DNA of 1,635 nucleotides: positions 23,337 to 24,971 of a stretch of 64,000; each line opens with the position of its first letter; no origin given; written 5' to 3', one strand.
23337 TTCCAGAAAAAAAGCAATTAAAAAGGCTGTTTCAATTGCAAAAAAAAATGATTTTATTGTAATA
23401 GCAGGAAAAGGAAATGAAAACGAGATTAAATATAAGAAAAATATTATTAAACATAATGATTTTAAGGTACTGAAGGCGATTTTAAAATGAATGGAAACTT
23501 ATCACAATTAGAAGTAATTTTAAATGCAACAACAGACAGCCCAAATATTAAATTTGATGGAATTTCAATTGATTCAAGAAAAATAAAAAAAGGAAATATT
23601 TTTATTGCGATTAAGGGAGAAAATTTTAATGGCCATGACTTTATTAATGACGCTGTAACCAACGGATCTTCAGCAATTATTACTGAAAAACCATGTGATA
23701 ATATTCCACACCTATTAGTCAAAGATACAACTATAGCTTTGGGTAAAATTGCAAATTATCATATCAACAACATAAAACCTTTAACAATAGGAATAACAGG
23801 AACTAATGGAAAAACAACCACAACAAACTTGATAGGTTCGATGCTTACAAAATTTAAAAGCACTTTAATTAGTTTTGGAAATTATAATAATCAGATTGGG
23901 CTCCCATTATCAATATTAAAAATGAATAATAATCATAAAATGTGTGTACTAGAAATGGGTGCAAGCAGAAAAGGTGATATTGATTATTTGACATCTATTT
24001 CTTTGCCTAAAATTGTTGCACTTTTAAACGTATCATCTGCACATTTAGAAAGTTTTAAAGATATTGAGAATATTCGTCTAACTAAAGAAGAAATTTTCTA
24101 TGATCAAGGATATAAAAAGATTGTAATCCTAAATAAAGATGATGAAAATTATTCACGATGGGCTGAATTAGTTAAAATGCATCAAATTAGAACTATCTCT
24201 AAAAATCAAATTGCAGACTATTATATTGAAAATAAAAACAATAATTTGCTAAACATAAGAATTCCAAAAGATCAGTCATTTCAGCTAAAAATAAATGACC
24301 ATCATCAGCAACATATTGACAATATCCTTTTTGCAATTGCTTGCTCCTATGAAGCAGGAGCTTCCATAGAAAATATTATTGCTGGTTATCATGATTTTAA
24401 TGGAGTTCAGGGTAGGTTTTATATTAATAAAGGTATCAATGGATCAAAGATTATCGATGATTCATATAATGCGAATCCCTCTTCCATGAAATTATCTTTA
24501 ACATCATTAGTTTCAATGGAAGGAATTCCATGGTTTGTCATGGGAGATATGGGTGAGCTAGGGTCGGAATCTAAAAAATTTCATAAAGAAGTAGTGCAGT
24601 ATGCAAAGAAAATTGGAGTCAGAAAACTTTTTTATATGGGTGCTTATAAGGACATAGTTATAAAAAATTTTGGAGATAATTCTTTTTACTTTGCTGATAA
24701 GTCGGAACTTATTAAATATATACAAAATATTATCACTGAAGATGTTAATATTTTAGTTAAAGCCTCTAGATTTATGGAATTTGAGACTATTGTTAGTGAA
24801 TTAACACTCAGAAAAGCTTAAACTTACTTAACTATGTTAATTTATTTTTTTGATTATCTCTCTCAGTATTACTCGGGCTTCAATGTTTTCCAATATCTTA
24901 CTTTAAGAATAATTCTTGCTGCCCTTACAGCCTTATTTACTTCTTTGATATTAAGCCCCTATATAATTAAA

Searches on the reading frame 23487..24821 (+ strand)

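Call 38: search_protein_families(library=pfam, proteins=[window:23487-24821:+], max_evalue=0.0001)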
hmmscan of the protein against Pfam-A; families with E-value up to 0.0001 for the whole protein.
window:23487-24821:+ (444 aa): 3 families
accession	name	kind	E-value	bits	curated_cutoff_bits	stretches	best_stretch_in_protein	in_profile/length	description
PF08245.18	Mur_ligase_M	-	2.5e-35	122.7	24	1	103-286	1-199/200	Mur ligase middle domain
PF02875.26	Mur_ligase_C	-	1.1e-13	52.5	28.4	1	309-428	1-127/127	Mur ligase, glutamate ligase domain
PF01225.30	Mur_ligase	-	2.9e-09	37.6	21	1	23-70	2-54/95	Mur ligase family, catalytic domain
